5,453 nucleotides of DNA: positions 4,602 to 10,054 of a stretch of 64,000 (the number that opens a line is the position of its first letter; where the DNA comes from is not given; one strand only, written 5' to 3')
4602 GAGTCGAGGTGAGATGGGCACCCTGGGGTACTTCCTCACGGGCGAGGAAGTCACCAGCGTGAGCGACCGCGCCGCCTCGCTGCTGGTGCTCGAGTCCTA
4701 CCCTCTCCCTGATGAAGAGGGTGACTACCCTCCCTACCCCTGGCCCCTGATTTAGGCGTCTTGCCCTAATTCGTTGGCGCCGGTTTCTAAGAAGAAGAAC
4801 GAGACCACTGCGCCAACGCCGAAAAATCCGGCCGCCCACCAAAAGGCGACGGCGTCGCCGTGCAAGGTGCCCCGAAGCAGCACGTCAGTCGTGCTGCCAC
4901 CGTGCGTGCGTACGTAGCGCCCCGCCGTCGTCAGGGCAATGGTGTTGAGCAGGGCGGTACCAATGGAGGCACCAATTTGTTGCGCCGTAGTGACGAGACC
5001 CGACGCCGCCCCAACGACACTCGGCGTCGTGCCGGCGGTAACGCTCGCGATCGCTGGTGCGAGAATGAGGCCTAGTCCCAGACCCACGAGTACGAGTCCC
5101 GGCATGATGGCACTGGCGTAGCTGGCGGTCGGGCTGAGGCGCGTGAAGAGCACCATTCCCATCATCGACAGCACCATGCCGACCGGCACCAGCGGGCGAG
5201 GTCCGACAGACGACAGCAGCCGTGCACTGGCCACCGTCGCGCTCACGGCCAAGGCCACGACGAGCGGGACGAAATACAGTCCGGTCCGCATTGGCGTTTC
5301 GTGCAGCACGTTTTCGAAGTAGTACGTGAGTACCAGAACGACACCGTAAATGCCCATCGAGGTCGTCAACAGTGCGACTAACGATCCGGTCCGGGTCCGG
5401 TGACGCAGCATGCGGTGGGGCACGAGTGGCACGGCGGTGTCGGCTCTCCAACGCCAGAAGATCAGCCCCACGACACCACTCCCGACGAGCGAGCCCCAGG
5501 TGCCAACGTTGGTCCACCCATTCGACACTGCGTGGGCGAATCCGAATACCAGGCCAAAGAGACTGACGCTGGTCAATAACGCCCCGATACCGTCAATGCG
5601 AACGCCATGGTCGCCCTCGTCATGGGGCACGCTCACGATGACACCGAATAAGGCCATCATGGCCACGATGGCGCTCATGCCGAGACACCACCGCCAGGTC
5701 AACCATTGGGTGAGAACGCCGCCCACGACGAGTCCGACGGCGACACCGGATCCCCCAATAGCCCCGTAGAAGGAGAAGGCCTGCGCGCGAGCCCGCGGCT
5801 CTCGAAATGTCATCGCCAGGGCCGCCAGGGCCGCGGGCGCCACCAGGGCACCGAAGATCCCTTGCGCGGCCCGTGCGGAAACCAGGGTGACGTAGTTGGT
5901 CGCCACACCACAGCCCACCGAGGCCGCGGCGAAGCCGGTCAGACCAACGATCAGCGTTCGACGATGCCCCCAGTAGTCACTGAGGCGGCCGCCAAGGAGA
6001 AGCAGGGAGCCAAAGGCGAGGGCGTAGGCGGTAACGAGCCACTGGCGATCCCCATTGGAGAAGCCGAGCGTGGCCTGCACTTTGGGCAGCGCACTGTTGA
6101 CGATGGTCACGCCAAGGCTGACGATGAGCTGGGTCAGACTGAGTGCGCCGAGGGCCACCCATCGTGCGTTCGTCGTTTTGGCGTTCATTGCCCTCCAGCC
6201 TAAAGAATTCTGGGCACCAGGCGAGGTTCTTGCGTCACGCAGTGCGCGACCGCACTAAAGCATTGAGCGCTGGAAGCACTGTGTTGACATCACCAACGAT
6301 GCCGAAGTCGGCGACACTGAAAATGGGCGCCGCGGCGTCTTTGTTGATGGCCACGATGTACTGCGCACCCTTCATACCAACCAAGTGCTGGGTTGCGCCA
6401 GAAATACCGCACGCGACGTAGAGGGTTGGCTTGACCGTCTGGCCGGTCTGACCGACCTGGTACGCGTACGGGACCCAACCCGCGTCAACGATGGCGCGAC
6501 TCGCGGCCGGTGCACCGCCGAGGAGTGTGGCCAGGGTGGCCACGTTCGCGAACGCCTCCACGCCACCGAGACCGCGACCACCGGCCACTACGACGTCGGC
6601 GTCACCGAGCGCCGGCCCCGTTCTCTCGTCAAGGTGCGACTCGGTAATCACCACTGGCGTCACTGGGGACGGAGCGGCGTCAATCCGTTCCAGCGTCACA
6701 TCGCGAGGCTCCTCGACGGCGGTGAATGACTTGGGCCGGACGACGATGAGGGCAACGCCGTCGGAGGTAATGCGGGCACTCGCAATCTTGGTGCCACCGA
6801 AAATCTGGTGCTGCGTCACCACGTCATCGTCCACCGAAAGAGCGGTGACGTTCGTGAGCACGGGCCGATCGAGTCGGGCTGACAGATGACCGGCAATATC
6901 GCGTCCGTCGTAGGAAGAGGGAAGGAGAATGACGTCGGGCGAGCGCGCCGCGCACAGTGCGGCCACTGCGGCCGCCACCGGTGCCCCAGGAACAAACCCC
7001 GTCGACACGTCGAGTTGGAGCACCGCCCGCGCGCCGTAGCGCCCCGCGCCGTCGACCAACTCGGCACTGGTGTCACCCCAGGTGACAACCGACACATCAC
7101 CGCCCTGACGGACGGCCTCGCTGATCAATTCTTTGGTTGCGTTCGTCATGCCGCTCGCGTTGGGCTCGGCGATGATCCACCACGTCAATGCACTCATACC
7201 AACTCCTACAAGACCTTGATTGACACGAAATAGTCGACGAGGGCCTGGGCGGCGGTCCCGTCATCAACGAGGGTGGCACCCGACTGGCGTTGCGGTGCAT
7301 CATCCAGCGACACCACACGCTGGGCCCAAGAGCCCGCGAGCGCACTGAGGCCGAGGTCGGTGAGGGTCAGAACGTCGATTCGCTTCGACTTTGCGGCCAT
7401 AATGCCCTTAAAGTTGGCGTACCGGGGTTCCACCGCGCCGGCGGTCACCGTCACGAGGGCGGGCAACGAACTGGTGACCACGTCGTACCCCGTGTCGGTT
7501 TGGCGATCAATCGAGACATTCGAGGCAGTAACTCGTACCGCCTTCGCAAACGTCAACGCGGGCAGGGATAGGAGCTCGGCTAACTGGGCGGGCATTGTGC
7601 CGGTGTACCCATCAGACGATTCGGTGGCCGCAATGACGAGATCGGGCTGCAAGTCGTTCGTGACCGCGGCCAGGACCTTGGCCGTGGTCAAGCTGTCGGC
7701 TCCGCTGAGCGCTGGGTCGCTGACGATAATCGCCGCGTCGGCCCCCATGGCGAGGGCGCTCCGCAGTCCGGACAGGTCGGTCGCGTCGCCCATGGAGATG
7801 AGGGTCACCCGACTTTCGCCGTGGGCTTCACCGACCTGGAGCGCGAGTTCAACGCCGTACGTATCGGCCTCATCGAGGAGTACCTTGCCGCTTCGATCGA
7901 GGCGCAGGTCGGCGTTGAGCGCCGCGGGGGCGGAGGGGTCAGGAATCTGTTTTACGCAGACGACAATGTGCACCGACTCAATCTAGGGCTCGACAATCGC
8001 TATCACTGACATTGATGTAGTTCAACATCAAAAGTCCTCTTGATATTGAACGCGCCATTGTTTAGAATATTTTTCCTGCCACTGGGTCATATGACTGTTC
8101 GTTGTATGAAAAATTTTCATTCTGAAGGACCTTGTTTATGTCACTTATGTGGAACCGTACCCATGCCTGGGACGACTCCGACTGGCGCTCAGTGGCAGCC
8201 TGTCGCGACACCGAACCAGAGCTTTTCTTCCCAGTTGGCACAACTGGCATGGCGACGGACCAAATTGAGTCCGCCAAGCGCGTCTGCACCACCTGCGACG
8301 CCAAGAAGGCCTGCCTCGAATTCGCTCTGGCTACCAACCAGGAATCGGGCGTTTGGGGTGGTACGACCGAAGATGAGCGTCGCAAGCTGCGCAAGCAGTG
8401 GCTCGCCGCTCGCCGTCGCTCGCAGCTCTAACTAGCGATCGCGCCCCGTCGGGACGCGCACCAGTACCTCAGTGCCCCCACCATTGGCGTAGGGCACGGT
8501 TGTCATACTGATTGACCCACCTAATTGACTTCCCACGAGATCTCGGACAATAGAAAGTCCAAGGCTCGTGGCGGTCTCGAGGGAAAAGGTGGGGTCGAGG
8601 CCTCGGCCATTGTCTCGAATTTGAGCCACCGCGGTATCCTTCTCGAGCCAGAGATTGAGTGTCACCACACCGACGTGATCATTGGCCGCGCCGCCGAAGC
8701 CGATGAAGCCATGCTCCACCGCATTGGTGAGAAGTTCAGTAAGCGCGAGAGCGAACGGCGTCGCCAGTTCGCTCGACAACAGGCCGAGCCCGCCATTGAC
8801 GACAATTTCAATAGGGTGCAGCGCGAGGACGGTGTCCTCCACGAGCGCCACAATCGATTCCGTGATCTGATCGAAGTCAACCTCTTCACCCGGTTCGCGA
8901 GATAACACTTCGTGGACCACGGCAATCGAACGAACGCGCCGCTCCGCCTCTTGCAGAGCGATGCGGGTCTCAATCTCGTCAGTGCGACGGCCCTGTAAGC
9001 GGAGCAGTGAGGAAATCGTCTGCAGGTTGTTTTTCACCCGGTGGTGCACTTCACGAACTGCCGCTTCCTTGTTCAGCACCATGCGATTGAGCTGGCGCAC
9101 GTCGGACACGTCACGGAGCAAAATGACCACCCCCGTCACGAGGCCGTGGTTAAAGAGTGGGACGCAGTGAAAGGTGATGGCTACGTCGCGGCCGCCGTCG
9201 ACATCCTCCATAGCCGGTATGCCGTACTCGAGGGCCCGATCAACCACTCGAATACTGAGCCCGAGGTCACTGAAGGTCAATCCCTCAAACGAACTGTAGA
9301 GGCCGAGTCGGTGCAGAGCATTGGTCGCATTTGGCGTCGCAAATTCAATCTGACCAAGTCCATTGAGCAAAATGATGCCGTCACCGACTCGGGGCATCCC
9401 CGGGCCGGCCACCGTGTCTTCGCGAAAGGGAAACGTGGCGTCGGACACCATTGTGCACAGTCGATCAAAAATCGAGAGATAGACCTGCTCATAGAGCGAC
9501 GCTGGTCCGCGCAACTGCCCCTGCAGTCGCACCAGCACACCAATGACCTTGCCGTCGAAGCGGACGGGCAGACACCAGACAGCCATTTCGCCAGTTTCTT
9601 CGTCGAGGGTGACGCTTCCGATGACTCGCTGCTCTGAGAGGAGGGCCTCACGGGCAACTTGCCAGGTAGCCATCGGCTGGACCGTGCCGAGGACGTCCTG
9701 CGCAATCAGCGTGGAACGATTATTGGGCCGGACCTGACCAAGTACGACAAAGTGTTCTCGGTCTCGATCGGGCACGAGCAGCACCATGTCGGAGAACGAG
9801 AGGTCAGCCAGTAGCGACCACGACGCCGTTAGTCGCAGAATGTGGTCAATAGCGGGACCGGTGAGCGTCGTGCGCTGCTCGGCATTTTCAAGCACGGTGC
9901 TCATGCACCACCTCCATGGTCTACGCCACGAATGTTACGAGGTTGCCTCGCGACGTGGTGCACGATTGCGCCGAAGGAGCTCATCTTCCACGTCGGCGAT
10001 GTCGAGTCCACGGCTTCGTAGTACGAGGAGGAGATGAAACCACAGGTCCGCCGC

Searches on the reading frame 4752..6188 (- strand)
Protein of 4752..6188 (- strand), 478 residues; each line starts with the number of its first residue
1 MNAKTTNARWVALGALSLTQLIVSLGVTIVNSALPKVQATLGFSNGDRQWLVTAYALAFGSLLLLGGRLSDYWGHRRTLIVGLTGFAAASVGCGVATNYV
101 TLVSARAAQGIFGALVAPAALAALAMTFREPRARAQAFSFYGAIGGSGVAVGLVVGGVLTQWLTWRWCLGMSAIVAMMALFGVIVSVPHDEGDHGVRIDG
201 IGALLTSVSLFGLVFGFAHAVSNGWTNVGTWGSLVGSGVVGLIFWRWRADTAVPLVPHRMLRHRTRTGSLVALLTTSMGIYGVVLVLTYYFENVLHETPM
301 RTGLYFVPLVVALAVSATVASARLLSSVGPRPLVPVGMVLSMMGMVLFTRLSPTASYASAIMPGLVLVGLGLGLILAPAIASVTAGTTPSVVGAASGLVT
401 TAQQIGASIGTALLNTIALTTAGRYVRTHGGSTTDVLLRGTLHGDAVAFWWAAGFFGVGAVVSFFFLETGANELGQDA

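Call 30: search_protein_families(library=pfam, proteins=[window:4752-6188:-], max_evalue=0.001)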
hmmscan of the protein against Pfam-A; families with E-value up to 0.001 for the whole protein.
window:4752-6188:- (478 aa): 2 families
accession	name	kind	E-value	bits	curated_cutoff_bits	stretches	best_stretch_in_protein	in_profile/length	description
PF07690.21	MFS_1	-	8.9e-46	156.8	33.4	1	16-411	1-347/347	Major Facilitator Superfamily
PF00083.30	Sugar_tr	-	0.00022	20.7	22.3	0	57-184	55-189/452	Sugar (and other) transporter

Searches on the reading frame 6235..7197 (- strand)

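Call 30: search_protein_families(library=pfam, proteins=[window:6235-7197:-], max_evalue=0.001)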
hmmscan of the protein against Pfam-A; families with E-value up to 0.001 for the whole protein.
window:6235-7197:- (320 aa): 4 families
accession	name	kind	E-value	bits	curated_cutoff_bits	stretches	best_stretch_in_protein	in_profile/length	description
PF00766.25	ETF_alpha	-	2e-32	111.4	27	1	197-276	2-81/81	Electron transfer flavoprotein FAD-binding domain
PF01012.27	ETF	-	2.4e-26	93.1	26.7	1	7-175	2-179/181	Electron transfer flavoprotein domain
PF13579.12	Glyco_trans_4_4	-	0.0003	21.6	29.7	1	15-119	1-103/158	Glycosyl transferase 4-like domain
PF00590.25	TP_methylase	-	0.00051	20.5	27.8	0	18-81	64-126/212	Tetrapyrrole (Corrin/Porphyrin) Methylases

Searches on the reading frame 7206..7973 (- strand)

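Call 30: search_protein_families(library=pfam, proteins=[window:7206-7973:-], max_evalue=0.001)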
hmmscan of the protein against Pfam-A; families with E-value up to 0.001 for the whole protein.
window:7206-7973:- (255 aa): 1 family
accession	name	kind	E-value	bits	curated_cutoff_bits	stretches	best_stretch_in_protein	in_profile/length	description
PF01012.27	ETF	-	2.3e-35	122.5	26.7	1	25-206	4-180/181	Electron transfer flavoprotein domain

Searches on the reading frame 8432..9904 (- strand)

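Call 26: search_protein_families(library=pfam, proteins=[window:8432-9904:-], max_evalue=0.001)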
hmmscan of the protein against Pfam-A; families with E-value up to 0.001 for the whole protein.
window:8432-9904:- (490 aa): 6 families
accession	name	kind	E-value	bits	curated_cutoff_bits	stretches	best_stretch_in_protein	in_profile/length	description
PF12282.15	GAF_PdtaS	-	3.9e-27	95.3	23.7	1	8-128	5-126/145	Histidine kinase PdtaS, GAF domain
PF07568.18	HisKA_2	-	1.4e-22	80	22.3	1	285-353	1-70/76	Histidine kinase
PF02518.31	HATPase_c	-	1.4e-11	45.2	26.4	1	385-486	7-109/111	Histidine kinase-, DNA gyrase B-, and HSP90-like ATPase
PF07536.20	HWE_HK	-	5.8e-10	40.2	22.8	1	285-356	1-70/83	HWE histidine kinase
PF13581.12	HATPase_c_2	-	2.3e-05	24.9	27.4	1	376-448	24-100/127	Histidine kinase-like ATPase domain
PF13185.12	GAF_2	-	0.00095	19.8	28.6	0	68-126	57-108/136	GAF domain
